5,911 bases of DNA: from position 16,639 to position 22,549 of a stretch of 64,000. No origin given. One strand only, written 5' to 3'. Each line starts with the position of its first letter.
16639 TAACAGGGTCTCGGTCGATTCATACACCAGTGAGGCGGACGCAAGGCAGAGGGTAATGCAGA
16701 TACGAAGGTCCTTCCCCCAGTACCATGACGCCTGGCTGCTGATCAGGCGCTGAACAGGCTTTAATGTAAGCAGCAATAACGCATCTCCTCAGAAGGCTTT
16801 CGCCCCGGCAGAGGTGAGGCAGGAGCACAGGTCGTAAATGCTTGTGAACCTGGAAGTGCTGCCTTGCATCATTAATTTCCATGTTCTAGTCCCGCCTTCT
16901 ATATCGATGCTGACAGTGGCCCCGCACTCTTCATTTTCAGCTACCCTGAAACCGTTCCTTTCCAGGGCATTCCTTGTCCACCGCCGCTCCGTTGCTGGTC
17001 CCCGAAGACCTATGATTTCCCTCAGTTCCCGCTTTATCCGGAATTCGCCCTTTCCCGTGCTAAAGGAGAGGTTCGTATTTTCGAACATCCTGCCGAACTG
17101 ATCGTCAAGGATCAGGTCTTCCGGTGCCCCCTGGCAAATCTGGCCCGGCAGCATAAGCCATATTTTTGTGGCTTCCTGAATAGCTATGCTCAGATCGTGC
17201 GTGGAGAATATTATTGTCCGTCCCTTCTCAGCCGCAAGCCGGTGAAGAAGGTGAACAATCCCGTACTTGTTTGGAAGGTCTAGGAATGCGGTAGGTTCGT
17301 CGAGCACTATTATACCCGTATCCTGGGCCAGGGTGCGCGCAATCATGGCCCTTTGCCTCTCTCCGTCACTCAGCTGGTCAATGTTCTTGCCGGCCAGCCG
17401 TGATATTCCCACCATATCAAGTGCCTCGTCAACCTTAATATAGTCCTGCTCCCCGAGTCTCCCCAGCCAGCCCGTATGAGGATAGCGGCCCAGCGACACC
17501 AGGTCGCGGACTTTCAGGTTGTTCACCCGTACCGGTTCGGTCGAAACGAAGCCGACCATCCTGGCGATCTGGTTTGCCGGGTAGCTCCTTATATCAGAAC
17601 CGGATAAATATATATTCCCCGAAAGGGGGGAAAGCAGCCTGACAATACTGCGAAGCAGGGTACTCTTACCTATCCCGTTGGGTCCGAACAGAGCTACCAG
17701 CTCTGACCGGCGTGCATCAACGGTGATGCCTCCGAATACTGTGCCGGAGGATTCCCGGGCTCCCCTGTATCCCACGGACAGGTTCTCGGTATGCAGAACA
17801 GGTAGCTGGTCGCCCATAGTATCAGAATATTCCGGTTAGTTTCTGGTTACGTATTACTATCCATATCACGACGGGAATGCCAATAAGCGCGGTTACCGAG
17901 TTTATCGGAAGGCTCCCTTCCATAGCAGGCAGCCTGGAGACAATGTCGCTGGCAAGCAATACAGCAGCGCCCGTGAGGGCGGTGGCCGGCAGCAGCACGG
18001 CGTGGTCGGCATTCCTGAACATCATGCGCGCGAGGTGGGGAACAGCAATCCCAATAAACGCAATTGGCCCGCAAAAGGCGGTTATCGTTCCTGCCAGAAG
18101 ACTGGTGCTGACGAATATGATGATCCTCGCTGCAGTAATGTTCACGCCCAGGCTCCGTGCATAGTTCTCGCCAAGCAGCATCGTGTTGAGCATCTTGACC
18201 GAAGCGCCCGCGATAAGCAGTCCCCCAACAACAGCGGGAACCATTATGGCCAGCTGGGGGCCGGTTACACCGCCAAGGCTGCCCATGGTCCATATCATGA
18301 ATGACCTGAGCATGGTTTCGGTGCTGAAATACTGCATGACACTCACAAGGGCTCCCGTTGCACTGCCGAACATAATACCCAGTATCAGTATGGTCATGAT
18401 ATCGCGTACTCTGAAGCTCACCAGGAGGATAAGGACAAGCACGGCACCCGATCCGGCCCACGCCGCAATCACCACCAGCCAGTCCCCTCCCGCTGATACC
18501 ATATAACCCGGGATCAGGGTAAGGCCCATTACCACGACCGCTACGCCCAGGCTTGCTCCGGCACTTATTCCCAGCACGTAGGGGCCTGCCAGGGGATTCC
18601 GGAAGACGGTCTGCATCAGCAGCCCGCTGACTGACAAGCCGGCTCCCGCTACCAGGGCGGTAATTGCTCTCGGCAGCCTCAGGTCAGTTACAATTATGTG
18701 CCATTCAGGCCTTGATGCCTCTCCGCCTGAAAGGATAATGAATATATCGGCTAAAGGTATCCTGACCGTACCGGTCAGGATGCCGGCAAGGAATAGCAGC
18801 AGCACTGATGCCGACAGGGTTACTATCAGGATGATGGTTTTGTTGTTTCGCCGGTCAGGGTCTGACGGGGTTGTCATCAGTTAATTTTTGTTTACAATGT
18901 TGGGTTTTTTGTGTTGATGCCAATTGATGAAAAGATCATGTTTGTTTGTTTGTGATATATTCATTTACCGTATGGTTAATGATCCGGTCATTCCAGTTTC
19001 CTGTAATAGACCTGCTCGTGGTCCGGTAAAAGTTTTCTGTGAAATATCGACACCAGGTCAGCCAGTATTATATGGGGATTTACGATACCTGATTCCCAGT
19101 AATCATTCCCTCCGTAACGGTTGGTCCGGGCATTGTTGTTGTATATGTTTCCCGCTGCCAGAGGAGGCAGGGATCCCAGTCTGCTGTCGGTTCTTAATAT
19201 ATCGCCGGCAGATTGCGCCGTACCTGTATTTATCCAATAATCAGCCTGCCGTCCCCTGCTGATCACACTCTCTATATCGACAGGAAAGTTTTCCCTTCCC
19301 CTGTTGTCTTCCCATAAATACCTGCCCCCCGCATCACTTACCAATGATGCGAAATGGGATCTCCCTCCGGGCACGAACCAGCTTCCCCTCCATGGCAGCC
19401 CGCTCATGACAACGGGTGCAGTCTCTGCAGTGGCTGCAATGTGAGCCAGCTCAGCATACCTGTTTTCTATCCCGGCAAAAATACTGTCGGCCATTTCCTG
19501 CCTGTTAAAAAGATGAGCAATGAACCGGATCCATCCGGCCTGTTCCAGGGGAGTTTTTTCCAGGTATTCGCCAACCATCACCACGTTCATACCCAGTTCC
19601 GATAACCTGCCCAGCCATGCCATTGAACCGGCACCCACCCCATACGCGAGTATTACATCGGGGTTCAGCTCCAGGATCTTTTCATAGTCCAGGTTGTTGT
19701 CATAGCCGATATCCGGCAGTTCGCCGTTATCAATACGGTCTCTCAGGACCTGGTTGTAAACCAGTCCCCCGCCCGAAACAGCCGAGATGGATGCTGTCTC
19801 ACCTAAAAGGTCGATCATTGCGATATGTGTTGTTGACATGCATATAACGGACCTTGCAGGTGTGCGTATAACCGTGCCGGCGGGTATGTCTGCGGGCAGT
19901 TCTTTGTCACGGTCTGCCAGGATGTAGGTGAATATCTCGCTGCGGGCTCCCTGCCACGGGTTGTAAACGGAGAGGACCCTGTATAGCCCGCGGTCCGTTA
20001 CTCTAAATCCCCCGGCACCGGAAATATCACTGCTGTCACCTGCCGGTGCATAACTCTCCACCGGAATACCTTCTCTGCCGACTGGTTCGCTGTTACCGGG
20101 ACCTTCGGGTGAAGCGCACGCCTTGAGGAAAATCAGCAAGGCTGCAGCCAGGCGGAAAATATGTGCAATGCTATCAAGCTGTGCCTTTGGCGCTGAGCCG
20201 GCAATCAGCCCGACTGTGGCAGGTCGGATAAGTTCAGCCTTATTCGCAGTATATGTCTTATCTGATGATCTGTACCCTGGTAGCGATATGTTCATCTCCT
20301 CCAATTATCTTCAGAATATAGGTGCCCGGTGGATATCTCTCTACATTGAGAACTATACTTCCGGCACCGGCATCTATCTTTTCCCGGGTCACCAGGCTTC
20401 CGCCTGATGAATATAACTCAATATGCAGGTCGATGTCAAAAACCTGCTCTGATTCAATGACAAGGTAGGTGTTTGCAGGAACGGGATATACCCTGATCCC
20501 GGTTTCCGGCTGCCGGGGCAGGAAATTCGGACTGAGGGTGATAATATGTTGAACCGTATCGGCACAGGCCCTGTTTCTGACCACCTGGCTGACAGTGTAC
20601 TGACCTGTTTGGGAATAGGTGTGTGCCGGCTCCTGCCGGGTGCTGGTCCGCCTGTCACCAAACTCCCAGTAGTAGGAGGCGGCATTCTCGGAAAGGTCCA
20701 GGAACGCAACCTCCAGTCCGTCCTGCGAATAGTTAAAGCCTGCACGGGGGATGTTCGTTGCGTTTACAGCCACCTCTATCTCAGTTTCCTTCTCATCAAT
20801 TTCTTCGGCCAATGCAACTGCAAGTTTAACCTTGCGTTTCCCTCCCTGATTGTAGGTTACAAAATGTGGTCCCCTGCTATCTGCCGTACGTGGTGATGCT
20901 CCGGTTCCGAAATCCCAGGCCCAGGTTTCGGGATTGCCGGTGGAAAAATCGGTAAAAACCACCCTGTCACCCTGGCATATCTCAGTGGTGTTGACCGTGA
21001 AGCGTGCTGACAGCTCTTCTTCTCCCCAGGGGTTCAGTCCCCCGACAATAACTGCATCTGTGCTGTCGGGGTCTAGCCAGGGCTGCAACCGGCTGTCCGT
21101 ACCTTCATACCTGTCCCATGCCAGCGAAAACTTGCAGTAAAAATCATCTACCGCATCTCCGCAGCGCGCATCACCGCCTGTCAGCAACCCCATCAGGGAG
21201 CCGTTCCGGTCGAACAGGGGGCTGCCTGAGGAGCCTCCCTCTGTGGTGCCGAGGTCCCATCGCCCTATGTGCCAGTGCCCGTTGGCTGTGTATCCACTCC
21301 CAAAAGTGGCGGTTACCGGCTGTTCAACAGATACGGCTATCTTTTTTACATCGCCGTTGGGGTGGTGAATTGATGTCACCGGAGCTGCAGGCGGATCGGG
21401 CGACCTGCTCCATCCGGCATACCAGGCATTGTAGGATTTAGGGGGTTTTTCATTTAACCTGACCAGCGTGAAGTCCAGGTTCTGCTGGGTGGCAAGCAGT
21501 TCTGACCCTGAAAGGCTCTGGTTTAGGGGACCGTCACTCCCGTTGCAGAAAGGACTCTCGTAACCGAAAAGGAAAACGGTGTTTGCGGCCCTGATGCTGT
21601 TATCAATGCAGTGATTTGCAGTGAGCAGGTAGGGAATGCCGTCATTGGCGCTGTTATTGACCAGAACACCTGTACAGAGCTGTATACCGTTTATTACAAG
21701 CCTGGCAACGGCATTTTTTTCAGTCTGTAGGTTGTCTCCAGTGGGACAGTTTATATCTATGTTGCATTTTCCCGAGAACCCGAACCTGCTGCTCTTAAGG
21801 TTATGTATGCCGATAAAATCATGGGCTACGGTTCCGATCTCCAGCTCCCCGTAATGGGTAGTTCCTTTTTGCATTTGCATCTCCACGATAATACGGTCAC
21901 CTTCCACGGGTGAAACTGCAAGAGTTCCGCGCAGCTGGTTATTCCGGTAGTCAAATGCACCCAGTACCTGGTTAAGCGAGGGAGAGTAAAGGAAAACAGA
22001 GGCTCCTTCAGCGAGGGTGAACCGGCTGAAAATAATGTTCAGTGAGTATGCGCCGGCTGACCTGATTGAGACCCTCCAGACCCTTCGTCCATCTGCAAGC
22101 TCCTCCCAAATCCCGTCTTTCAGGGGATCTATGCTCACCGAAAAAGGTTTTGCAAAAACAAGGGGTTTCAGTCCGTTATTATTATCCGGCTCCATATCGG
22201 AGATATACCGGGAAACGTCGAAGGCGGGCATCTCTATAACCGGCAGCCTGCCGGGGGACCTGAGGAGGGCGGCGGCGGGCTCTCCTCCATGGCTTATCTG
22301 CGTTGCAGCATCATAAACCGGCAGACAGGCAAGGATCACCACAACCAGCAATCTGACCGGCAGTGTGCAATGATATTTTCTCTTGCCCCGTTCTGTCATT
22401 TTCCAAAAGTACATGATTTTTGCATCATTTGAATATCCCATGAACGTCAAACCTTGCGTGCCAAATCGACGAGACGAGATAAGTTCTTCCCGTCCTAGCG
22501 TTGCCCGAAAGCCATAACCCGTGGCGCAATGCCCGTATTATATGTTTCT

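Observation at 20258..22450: A T9SS-sorted S1 serine protease with PKD domains embedded in a cobalamin-riboswitch-controlled uptake cluster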

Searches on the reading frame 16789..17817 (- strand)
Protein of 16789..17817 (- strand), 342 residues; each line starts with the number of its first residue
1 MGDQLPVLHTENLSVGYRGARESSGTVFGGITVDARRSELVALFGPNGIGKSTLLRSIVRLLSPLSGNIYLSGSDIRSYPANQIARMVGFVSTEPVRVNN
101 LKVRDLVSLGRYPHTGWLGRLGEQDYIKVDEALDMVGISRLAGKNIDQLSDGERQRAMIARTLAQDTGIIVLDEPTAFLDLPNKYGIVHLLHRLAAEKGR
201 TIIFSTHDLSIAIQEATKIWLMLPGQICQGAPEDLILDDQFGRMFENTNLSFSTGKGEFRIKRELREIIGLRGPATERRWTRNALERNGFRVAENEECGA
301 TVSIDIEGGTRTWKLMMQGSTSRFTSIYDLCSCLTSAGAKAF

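Call 4: search_protein_families(library=pfam, proteins=[window:16789-17817:-], max_evalue=0.01)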
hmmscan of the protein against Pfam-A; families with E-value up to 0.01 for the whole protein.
window:16789-17817:- (342 aa): 9 families
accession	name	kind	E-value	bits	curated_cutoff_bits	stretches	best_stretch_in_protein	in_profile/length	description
PF00005.33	ABC_tran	-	6.1e-28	98.6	25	1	30-177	3-137/137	ABC transporter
PF13304.12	AAA_21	-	1.2e-13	52.2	27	2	145-211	234-302/304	AAA domain, putative AbiEii toxin, Type IV TA system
PF02463.25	SMC_N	-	5.5e-05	23.1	40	0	145-205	133-196/220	RecF/RecN/SMC N terminal domain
PF13555.12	AAA_29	-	0.00028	21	27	1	28-66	12-50/61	P-loop containing region of AAA domain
PF13401.12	AAA_22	-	0.0014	19.3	27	0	39-63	6-33/130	AAA domain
PF13175.12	AAA_15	-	0.0017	18.4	32.1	0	39-64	24-49/374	AAA ATPase domain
PF13191.12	AAA_16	-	0.0023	18.9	32.6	1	35-69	21-54/167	AAA ATPase domain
PF01637.24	ATPase_2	-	0.005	17.1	33.2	1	37-71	19-54/225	ATPase domain predominantly from Archaea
PF05729.18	NACHT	-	0.0078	16.5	26.7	0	40-62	2-24/167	NACHT domain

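Call 5: search_protein_families(library=ncbifam, proteins=[window:16789-17817:-], max_evalue=0.01)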
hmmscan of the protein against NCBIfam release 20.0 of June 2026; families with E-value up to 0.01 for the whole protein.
window:16789-17817:- (342 aa): 190 families (the best 25 are shown)
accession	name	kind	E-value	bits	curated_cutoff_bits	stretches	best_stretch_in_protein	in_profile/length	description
NF008409.0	PRK11231.1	equivalog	2.5e-53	181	375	1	8-246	3-236/255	Fe(3+) dicitrate ABC transporter ATP-binding protein FecE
NF007082.0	PRK09536.1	equivalog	7.5e-50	170.2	537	1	23-247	14-238/402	corrinoid ABC transporter ATPase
NF007606.0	PRK10253.1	equivalog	6.8e-49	166.7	497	1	7-244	7-240/266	iron-enterobactin ABC transporter ATP-binding protein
TIGR03873.1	F420-0_ABC_ATP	hypoth_equivalog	2.4e-46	158.1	372.4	1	19-237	8-226/256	putative F420-0 ABC transporter ATP-binding protein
NF007863.0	PRK10575.1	equivalog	2.9e-44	151.4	433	1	36-241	35-241/265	Fe3+-hydroxamate ABC transporter ATP-binding protein FhuC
NF010068.0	PRK13548.1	equivalog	4.2e-43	147.3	261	1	23-247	16-242/261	heme ABC transporter ATP-binding protein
NF040873.1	AztA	equivalog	4.1e-40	137.4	220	1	25-218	5-188/191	zinc ABC transporter ATP-binding protein AztA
TIGR03771.1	anch_rpt_ABC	equivalog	7e-39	133.8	268.8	1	35-242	3-206/223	anchored repeat-type ABC transporter ATP-binding subunit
NF052485.1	sider_ATP_EitC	equivalog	4e-37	128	485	1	31-245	21-232/251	siderophore ABC transporter ATP-binding protein EitC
TIGR02315.1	ABC_phnC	equivalog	7.5e-36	123.8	266.1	1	26-244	16-241/243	phosphonate ABC transporter ATP-binding protein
NF053840.1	MnTportMntADein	equivalog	9e-35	120.4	400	1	8-250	2-234/240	manganese ABC transporter ATP-binding protein MntA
NF010171.0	PRK13652.1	equivalog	3.2e-33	115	476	1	7-240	3-230/277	cobalt transporter ATP-binding subunit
TIGR04520.1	ECF_ATPase_1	equivalog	4e-32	111.7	315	1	10-238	3-226/269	energy-coupling factor transporter ATPase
TIGR00968.1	3a0106s01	subfamily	2.8e-31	108.8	342.75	1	29-235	17-218/237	sulfate ABC transporter ATP-binding protein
TIGR01166.1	cbiO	subfamily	9.6e-31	106.7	211.8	1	26-211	6-189/190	cobalt ABC transporter, ATP-binding protein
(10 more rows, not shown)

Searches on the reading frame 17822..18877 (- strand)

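Call 4: search_protein_families(library=pfam, proteins=[window:17822-18877:-], max_evalue=0.01)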
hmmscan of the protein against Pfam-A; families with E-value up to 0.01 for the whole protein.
window:17822-18877:- (351 aa): 1 family
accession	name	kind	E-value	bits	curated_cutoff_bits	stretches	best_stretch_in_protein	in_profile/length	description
PF01032.23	FecCD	-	1.4e-72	244.8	26.5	1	26-343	3-311/311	FecCD transport family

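Call 5: search_protein_families(library=ncbifam, proteins=[window:17822-18877:-], max_evalue=0.01)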
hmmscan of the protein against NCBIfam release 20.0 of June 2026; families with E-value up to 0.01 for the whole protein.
window:17822-18877:- (351 aa): 16 families
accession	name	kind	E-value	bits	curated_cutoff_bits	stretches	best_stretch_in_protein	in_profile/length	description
NF003001.0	PRK03784.1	equivalog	2.1e-63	214.5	334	1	20-346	21-330/332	vitamin B12 ABC transporter permease BtuC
NF008407.0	PRK11228.1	equivalog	1.1e-46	159.3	396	1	19-343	11-328/330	iron-dicitrate ABC transporter permease FecC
NF007866.0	PRK10577.1-2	equivalog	5e-46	157.3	554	1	54-345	382-664/666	Fe(3+)-hydroxamate ABC transporter permease FhuB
NF007299.0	PRK09777.1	equivalog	1.1e-45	156.4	406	1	15-344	3-317/318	Fe(3+) dicitrate ABC transporter permease subunit FecD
NF007872.0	PRK10577.2-3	equivalog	1.5e-44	152.5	727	1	24-345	19-332/676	Fe(3+)-hydroxamate ABC transporter permease FhuB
TIGR03869.1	F420-0_ABCperm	hypoth_equivalog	3.4e-44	151.5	437.35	1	60-346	46-323/325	putative F420-0 ABC transporter permease subunit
NF007871.0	PRK10577.2-2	equivalog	3.9e-43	148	899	2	145-345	134-332/679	Fe(3+)-hydroxamate ABC transporter permease FhuB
NF007081.0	PRK09535.1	equivalog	1.3e-42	146.5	461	1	59-344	87-361/366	vitamin B12 ABC transporter permease BtuC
NF007867.0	PRK10577.1-3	subfamily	9e-42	143.3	849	1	13-345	385-706/710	Fe(3+)-hydroxamate ABC transporter permease FhuB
NF007760.0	PRK10441.1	equivalog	1.3e-41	142.9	428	1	20-347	12-332/335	Fe(3+)-siderophore ABC transporter permease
NF007873.0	PRK10577.2-4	equivalog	3.8e-35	121.7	1012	2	143-346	102-303/646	Fe(3+)-hydroxamate ABC transporter permease FhuB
NF007759.0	PRK10440.1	equivalog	5.6e-34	117.8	422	1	12-345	6-327/330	iron-enterobactin ABC transporter permease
NF007869.0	PRK10577.1-6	equivalog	3.3e-33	115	954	1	20-344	383-694/703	Fe(3+)-hydroxamate ABC transporter permease FhuB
NF007870.0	PRK10577.2-1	equivalog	7.7e-32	110.7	1355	2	167-346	154-332/678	Fe(3+)-hydroxamate ABC transporter permease FhuB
NF007868.0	PRK10577.1-5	equivalog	5.7e-29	101.1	943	1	63-344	392-664/666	Fe(3+)-hydroxamate ABC transporter permease FhuB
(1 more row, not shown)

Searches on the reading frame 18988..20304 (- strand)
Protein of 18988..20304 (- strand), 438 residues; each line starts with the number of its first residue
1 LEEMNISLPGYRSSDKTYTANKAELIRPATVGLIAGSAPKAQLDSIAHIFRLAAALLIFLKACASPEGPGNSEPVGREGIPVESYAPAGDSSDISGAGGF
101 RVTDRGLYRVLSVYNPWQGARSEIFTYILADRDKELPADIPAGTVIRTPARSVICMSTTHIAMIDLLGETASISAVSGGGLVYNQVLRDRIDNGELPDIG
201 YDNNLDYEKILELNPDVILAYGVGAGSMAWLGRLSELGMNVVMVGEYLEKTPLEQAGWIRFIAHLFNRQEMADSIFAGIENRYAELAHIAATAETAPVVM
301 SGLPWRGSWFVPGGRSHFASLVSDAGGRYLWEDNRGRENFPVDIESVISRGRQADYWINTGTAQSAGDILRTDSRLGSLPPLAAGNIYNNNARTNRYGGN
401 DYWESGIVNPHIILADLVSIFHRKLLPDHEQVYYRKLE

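Call 4: search_protein_families(library=pfam, proteins=[window:18988-20304:-], max_evalue=0.01)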
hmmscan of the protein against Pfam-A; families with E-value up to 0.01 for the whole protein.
window:18988-20304:- (438 aa): 1 family
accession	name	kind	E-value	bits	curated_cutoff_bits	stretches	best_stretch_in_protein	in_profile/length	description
PF01497.23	Peripla_BP_2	-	9.1e-20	71.5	27.5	1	153-388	1-229/235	Periplasmic binding protein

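Call 5: search_protein_families(library=ncbifam, proteins=[window:18988-20304:-], max_evalue=0.01)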
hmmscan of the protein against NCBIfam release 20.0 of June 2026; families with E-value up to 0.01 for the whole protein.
window:18988-20304:- (438 aa): 2 families
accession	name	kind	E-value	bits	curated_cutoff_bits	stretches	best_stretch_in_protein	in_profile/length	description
TIGR03659.1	IsdE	equivalog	3.6e-06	26.4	298.65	1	195-345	75-218/292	heme ABC transporter substrate-binding protein IsdE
NF002894.0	PRK03379.1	equivalog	0.0058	15.8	234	1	205-350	69-207/266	vitamin B12 ABC transporter substrate-binding protein BtuF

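Call 41: search_solved_structures(query=window:18988-20160:-, max_evalue=0.01)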
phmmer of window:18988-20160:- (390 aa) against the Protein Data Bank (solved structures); distinct sequences matched with E-value up to 0.01: 5.
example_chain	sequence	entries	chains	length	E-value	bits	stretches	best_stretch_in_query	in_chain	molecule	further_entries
2r7a_A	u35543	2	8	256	0.0021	20.6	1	144-273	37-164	Bacterial heme binding protein | Periplasmic HEME binding protein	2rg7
5ggx_A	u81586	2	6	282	0.0027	20.3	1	147-251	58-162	Iron(III) ABC transporter, periplasmic iron-compound-binding protein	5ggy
5gj3_A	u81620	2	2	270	0.0066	18.9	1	148-300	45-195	Periplasmic binding protein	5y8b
3md9_A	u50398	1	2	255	0.0096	18.4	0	146-238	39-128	Hemin-binding periplasmic protein hmuT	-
3nu1_A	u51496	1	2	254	0.0096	18.4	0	146-238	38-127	Hemin-binding periplasmic protein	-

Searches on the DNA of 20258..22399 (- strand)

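Call 15: search_rna_families(sources=[L022, L029, L037, L038, L039, L041, L042], threshold=gathering)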
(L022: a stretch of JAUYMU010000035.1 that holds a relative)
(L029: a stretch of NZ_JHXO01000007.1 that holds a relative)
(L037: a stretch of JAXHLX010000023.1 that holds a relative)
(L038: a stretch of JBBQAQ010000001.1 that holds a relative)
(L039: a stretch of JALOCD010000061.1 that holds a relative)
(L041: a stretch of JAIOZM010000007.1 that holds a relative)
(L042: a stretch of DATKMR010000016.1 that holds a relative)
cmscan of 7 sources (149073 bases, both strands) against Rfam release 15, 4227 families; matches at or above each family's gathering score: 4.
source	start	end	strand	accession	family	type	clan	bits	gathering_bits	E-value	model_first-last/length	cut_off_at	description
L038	8832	9044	+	RF00174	Cobalamin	Cis-reg; riboswitch;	CL00101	103.9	31.5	1.5e-24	1-189/189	no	Cobalamin riboswitch aptamer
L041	8919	9144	+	RF00174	Cobalamin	Cis-reg; riboswitch;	CL00101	95.8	31.5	3.1e-22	1-189/189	no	Cobalamin riboswitch aptamer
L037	8606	8828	+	RF00174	Cobalamin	Cis-reg; riboswitch;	CL00101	79.6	31.5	1.4e-17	1-189/189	no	Cobalamin riboswitch aptamer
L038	5848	5913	+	RF03081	DUF805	Cis-reg;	CL00115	68.3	51.1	4.6e-10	1-68/68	no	DUF805 RNA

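Call 70: search_rna_families(sources=[L007, L010, L033, L052, L053, L084, L089, L063], threshold=gathering)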
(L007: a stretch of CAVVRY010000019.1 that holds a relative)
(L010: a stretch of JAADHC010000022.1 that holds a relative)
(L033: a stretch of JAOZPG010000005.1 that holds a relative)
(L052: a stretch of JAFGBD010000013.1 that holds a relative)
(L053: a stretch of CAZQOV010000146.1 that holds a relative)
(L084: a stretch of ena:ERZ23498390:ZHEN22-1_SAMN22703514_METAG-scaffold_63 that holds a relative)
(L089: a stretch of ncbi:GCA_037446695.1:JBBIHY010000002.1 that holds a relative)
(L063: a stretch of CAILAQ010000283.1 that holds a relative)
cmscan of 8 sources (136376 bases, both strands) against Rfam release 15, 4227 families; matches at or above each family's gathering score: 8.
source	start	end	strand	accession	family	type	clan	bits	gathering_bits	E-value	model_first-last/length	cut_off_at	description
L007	6637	6849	+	RF00174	Cobalamin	Cis-reg; riboswitch;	CL00101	105.6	31.5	4.3e-25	1-189/189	no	Cobalamin riboswitch aptamer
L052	7395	7615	+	RF00174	Cobalamin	Cis-reg; riboswitch;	CL00101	104.6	31.5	8.3e-25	1-189/189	no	Cobalamin riboswitch aptamer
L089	4695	4899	+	RF00174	Cobalamin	Cis-reg; riboswitch;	CL00101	104.6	31.5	8.5e-25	1-189/189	no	Cobalamin riboswitch aptamer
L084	4592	4797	+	RF00174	Cobalamin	Cis-reg; riboswitch;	CL00101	103.5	31.5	1.7e-24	1-189/189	no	Cobalamin riboswitch aptamer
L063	1106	1303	+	RF00174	Cobalamin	Cis-reg; riboswitch;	CL00101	103.4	31.5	1.9e-24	1-189/189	no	Cobalamin riboswitch aptamer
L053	2403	2602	+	RF00174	Cobalamin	Cis-reg; riboswitch;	CL00101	98.6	31.5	4.5e-23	1-189/189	no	Cobalamin riboswitch aptamer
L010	6631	6844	+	RF00174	Cobalamin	Cis-reg; riboswitch;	CL00101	95.3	31.5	3.9e-22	1-189/189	no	Cobalamin riboswitch aptamer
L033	6428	6632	+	RF00174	Cobalamin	Cis-reg; riboswitch;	CL00101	89.8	31.5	1.5e-20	1-189/189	no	Cobalamin riboswitch aptamer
